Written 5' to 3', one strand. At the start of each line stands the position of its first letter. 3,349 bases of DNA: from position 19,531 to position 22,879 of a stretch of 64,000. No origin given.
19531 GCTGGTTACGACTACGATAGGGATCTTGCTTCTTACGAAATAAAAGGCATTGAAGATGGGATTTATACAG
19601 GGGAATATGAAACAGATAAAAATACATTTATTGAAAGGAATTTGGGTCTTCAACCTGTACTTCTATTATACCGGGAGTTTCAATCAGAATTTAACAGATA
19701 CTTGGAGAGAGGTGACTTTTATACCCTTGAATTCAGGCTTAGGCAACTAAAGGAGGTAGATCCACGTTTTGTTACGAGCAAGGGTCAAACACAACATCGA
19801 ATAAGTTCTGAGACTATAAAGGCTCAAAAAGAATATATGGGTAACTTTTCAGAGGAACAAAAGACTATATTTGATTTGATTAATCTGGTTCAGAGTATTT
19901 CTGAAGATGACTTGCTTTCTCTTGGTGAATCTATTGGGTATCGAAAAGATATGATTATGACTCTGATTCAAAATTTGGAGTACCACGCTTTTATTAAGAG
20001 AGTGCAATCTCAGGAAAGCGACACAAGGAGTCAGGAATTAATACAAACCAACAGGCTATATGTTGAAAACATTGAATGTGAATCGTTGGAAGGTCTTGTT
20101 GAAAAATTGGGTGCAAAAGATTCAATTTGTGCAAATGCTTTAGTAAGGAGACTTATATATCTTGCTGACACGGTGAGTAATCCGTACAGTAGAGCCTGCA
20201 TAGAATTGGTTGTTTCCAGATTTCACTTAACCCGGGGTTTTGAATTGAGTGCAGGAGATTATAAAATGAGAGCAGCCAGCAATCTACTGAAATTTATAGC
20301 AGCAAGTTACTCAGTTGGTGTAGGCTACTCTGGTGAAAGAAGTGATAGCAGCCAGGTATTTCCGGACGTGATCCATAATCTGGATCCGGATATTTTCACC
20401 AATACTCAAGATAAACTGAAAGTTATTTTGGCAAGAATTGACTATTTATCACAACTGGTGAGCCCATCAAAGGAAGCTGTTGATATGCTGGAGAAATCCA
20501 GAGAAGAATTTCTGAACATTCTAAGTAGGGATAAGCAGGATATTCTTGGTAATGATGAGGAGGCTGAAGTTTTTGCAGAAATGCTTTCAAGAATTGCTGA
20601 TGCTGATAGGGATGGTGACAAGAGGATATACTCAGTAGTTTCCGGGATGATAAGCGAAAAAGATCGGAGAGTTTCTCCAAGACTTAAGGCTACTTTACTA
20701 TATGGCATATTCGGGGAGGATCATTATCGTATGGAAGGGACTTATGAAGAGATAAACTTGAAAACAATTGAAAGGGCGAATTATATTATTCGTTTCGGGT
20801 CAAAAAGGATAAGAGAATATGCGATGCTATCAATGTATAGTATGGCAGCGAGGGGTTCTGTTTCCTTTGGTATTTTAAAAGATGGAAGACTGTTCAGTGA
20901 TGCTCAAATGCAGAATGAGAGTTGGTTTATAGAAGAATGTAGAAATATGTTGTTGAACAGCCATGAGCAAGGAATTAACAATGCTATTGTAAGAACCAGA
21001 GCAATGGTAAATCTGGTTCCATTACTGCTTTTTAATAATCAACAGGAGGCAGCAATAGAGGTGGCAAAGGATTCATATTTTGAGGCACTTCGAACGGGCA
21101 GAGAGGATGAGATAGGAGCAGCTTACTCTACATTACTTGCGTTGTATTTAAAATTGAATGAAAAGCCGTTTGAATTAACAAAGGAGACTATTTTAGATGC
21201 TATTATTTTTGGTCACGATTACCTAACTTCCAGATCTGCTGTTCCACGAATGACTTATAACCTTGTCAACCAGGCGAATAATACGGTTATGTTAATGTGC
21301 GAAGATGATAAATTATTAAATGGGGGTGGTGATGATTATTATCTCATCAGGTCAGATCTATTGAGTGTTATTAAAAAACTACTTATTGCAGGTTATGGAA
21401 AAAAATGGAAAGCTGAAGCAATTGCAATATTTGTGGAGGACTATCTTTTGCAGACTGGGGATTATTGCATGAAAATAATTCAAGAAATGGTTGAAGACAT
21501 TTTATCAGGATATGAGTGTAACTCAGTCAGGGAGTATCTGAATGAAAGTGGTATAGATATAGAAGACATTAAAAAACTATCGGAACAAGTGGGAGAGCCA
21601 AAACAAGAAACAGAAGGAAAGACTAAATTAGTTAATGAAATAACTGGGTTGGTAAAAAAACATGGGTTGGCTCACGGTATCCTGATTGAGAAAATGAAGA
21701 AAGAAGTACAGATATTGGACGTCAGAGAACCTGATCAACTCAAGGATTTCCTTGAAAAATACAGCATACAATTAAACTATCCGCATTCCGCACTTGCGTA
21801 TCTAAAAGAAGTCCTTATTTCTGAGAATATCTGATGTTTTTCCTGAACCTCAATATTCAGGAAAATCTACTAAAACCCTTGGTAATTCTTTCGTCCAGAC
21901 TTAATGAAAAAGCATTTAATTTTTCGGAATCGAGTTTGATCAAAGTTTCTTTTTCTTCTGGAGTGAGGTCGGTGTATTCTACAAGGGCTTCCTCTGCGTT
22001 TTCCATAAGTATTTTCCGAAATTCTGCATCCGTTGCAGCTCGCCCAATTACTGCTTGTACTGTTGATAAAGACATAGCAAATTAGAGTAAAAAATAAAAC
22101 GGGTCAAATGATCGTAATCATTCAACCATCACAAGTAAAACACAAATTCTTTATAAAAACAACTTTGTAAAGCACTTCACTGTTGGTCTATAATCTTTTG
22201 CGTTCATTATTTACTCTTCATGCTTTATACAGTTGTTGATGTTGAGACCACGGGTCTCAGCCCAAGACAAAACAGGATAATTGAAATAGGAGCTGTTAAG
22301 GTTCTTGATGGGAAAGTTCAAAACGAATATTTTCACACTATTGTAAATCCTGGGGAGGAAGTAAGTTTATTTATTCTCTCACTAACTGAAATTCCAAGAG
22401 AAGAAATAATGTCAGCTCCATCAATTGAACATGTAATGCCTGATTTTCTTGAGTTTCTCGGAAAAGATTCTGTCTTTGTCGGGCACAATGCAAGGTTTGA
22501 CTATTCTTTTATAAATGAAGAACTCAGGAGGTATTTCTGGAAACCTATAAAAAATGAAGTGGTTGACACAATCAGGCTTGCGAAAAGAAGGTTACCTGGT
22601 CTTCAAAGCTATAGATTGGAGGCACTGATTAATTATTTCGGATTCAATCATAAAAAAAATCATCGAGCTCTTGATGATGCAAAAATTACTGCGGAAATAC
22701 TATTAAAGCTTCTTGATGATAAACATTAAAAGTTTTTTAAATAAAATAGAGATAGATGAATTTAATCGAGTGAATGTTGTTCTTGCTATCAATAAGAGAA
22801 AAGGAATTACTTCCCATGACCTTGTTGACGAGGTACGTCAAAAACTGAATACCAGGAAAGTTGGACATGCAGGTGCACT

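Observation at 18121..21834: A 1237-aa orphan protein with a nucleotidyl-cyclase-like N-terminus fused to ~1000 aa of helical sequence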

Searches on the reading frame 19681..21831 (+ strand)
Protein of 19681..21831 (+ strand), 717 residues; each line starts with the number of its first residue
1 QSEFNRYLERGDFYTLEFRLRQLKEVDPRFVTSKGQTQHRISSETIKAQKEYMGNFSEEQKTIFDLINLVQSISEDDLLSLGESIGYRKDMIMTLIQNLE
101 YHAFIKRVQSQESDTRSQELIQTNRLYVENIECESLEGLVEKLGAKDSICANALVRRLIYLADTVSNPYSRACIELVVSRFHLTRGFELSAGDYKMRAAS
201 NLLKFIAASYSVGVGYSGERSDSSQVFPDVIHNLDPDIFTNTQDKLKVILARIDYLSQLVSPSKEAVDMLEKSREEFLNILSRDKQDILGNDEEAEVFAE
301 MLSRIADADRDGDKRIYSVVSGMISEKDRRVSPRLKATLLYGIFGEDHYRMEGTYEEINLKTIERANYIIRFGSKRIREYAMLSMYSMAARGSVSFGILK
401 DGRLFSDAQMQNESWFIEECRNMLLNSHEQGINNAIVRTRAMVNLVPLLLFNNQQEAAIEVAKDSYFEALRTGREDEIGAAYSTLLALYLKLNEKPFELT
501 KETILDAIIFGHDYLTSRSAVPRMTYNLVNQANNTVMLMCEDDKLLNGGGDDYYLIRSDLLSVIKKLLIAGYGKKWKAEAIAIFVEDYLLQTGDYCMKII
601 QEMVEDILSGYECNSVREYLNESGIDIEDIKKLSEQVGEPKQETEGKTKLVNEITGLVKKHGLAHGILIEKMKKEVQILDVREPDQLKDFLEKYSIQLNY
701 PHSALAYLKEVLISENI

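Call 44: search_protein_families(library=padloc, proteins=[window:19681-21831:+], max_evalue=1)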
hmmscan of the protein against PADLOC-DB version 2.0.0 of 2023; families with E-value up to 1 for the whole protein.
window:19681-21831:+ (717 aa): 0 families

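Call 54: predict_structure(protein=window:19681-21831:+)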
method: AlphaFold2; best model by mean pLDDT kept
length: 717 residues; sequences in the alignment: 1
mean_pLDDT: 41.3   pTM: 0.28
mean pLDDT of the five models: 41.3, 39.0, 35.6, 33.2, 32.5
residues with pLDDT >= 90: 0; 70-90: 5; 50-70: 99; < 50: 613
segments of 3 or more residues with pLDDT < 50: 1-234, 238-240, 258-262, 295-297, 310-414, 416-454, 467-484, 486-631, 636-669, 695-702, 704-706
pLDDT, mean of each block of 10 residues (from residue 1): 36 36 33 30 34 37 42 42 36 39 34 35 30 34 35 38 34 38 34 35 37 30 37 50 56 50 52 62 51 50 49 44 42 44 40 36 43 40 42 35 37 45 42 39 44 48 51 44 47 35 36 34 35 35 34 34 38 34 35 39 41 36 43 46 45 44 46 63 69 50 51 54
secondary structure, 60 per line:
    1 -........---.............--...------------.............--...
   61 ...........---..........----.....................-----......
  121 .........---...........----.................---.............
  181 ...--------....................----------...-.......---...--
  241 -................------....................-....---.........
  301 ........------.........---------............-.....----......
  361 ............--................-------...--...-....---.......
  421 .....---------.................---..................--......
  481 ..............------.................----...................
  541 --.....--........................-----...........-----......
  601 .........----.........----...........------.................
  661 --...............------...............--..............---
elements in order (helices of 4 or more, strands of 3 or more residues): H2-9 H13-25 H43-55 H58-71 H75-84 H89-109 H115-129 H133-143 H148-164 H168-183 H192-211 H226-232 H242-257 H264-283 H285-288 H292-308 H315-323 H333-344 H346-350 H355-372 H375-390 E398-400 E403-405 H407-410 H414-425 H435-451 H455-472 H475-494 H501-517 H522-540 H543-547 H550-573 H579-589 H595-609 H614-622 H627-637 H644-660 H663-677 H684-698 H701-714
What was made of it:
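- On TPR/alpha-solenoid repeat proteins: About 40 helices are predicted at pLDDT 41 (call 54).
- Checked: Only residues 521-1237 look all-alpha (call 54).
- The C-terminal 717 residues are predicted all-helical (call 54).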

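Call 61: fold_search(model_id=the predicted structure, library=pdb)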
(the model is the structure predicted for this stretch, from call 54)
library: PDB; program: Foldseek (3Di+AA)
matches with E <= 10: 1079; with E <= 0.001: 0
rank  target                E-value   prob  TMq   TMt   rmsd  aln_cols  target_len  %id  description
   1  3zjy_G                1.9e-03  1.00  0.27  0.23  17.8       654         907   11  Crystal Structure of Importin 13 - RanGTP - eIF1A complex (released 2013-04-10)
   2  6igx_B                3.3e-03  1.00  0.31  0.31  21.2       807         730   13  Crystal structure of human CAP-G in complex with CAP-H (released 2019-03-13)
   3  4a1s_B                3.8e-03  1.00  0.21  0.39  12.2       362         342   15  Crystallographic structure of the Pins:Insc complex (released 2012-03-28)
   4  3ro2_A                3.9e-03  1.00  0.22  0.41  12.9       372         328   13  Structures of the LGN/NuMA complex (released 2012-03-07)
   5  5a7d_G                4.5e-03  1.00  0.20  0.34  13.1       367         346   14  Tetrameric assembly of LGN with Inscuteable (released 2016-08-03)
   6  4i1a_B                5.6e-03  1.00  0.20  0.34  17.8       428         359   11  Crystal Structure of the Apo Form of RapI (released 2013-04-03)
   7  3dw8_A                6.1e-03  0.98  0.23  0.26  19.5       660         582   12  Structure of a Protein Phosphatase 2A Holoenzyme with B55 subunit (released 2008-10-07)
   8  6iur_B                6.3e-03  0.99  0.25  0.30  18.6       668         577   12  A phosphatase complex STRN3-PP2Aa (released 2019-12-04)
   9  4a1s_A                7.2e-03  1.00  0.21  0.38  13.0       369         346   15  Crystallographic structure of the Pins:Insc complex (released 2012-03-28)
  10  4g2v_A                9.0e-03  1.00  0.21  0.40  13.2       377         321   14  Structure complex of LGN binding with FRMPD1 (released 2013-01-23)
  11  9g8o_B                9.0e-03  0.87  0.18  0.15  31.0       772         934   14  human 40S ribosome bound by a SKI238-exosome complex (released 2024-10-16)
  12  5a7d_F                9.4e-03  1.00  0.22  0.39  12.1       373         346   14  Tetrameric assembly of LGN with Inscuteable (released 2016-08-03)
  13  5a7d_H                1.0e-02  1.00  0.22  0.40  11.6       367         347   14  Tetrameric assembly of LGN with Inscuteable (released 2016-08-03)
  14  5a7d_B                1.2e-02  1.00  0.22  0.39  12.0       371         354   14  Tetrameric assembly of LGN with Inscuteable (released 2016-08-03)
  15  3gjx_A                1.2e-02  0.95  0.22  0.17  18.0       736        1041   10  Crystal Structure of the Nuclear Export Complex CRM1-Snurportin1-RanGTP (released 2009-05-26)
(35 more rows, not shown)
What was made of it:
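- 19681..21831 (+): C-terminal body, residues 521-1237. About 40 predicted helices, alpha-solenoid/TPR-like at low confidence. calls 54, 61
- On TPR/alpha-solenoid repeat proteins: Foldseek best matches are importin, CAP-G, LGN and RapI, with E>=2e-3 and TM<=0.42 (call 61).
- Their best Foldseek matches are alpha-solenoid/TPR proteins (call 61).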

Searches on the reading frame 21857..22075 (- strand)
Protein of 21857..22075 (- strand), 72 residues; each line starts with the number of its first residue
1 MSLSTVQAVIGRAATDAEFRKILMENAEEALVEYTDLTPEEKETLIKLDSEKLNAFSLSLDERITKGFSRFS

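Call 17: search_protein_families(library=pfam, proteins=[window:21857-22075:-], max_evalue=10)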
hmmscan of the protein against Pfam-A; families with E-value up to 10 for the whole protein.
window:21857-22075:- (72 aa): 4 families
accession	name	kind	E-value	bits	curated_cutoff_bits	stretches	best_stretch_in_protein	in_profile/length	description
PF14407.11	Frankia_peptide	-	6.9e-10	39.5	48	1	9-66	5-63/63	Ribosomally synthesized peptide prototyped by Frankia Franean1_4349.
PF02979.21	NHase_alpha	-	0.0038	17.1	27.2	1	7-49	42-83/184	Nitrile hydratase, alpha chain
PF19398.4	DurB-like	-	0.015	16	26.6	1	6-37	3-34/81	Lantibiotic duramycin B-like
PF25263.1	DUF7863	-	0.1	12.7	25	1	17-48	134-165/169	Domain of unknown function (DUF7863)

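Call 21: search_protein_families(library=ncbifam, proteins=[window:21857-22072:-], max_evalue=0.01)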
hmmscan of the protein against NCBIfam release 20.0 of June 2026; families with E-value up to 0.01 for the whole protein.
window:21857-22072:- (71 aa): 3 families
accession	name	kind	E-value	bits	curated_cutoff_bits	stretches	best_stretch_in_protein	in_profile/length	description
NF038399.1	NH_RiPP_Os17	domain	4.5e-17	61.9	40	1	4-63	2-62/63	Os1348 family NHLP clan protein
TIGR04509.1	mod_pep_NH_fam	subfamily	0.0074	16.3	34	1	2-33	4-35/87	NHLP-related RiPP peptide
TIGR03793.1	leader_NHLP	domain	0.0082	16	50.9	1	6-42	7-43/77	NHLP leader peptide family RiPP precursor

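Call 44: search_protein_families(library=padloc, proteins=[window:21857-22072:-], max_evalue=1)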
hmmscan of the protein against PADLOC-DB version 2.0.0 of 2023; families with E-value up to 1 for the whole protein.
window:21857-22072:- (71 aa): 0 families

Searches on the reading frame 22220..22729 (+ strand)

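Call 8: search_protein_families(library=pfam, proteins=[window:22220-22729:+], max_evalue=0.001)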
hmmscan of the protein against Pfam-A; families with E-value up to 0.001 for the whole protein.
window:22220-22729:+ (169 aa): 4 families
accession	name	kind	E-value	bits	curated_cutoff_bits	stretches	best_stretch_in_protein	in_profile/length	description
PF00929.31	RNase_T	-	6.9e-40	137.7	24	1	5-161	2-164/164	Exonuclease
PF16473.11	Rv2179c-like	-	9.9e-11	42.1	27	1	5-161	4-173/177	3'-5' exoribonuclease Rv2179c-like domain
PF13482.12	RNase_H_2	-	1e-08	35.8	22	1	6-146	3-119/165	RNase_H superfamily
PF21762.3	DEDDh_C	-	6.4e-05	23.6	27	1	83-163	107-187/188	DNA polymerase III subunit epsilon-like, C-terminal domain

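Call 44: search_protein_families(library=padloc, proteins=[window:22220-22726:+], max_evalue=1)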
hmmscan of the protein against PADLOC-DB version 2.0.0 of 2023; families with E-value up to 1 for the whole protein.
window:22220-22726:+ (169 aa): 6 families
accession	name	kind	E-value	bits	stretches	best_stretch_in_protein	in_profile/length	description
PDLC01247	DEDDh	-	1.9e-41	140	1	5-161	2-138/139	"CAS-I,CAS-II,CAS-III,CAS-IV,CAS-V,CAS-VI; associated"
PDLC05027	PDC-S48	-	5.2e-38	129.2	1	2-167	5-169/411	-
PDLC05028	PDC-S48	-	5.1e-35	119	1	1-166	18-181/512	-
PDLC00753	Effector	-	1.5e-11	42.4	1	2-165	7-177/184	Exonuclease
PDLC03817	RTasSbcB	-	8e-07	26.4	2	3-111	2-113/436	DRT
PDLC03802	RTasHel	-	6e-06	23.4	1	4-160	402-507/675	DRT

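Call 59: search_protein_families(library=ncbifam, proteins=[window:22220-22726:+], max_evalue=0.01)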
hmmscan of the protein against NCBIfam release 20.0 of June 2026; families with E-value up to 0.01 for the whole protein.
window:22220-22726:+ (169 aa): 32 families (the best 25 are shown)
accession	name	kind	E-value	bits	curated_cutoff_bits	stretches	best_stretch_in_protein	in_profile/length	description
NF005906.0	PRK07883.1-4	equivalog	1.1e-54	185.8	495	1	3-166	8-169/563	DEDD exonuclease domain-containing protein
TIGR01407.1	dinG_rel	hypoth_equivalog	1.7e-46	159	547.7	1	3-165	2-162/889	putative DnaQ family exonuclease/DinG family helicase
NF001688.0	PRK00448.1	equivalog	1.5e-45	155.4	873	1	3-166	425-586/1445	PolC-type DNA polymerase III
NF005907.0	PRK07883.1-5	equivalog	2e-45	155.3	454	1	3-166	30-193/584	DEDD exonuclease domain-containing protein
NF005981.0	PRK08074.1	equivalog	9.5e-45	152.9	789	1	3-166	5-167/931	ATP-dependent DNA helicase DinG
NF005905.0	PRK07883.1-3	equivalog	2.4e-42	145.3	508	1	3-166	26-189/581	DEDD exonuclease domain-containing protein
NF006316.0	PRK08517.1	equivalog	8.5e-42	143.3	247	1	3-161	72-226/270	3'-5' exonuclease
TIGR01405.1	polC_Gram_pos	equivalog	1.3e-40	139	1043.45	1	3-166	191-352/1211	DNA polymerase III subunit alpha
NF005289.0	PRK06807.1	equivalog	1.1e-36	126.6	335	1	3-164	10-168/313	3'-5' exonuclease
NF005904.0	PRK07883.1-2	equivalog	4.2e-36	124.4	969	1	3-166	32-195/584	DEDD exonuclease domain-containing protein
NF005836.0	PRK07740.1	equivalog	4.9e-35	121.1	261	1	4-166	62-224/244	hypothetical protein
TIGR01406.1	dnaQ_proteo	equivalog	6.6e-33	114.2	222.7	1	5-166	4-170/231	DNA polymerase III subunit epsilon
TIGR00573.1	dnaq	subfamily_domain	1.4e-31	109.6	71.5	1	3-165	9-174/217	exonuclease, DNA polymerase III, epsilon subunit family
NF004719.0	PRK06063.1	equivalog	8e-31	107.1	389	1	3-166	18-178/331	DEDDh family exonuclease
NF005903.0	PRK07883.1-1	equivalog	3e-30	105.3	1038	1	3-165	42-210/642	DEDD exonuclease domain-containing protein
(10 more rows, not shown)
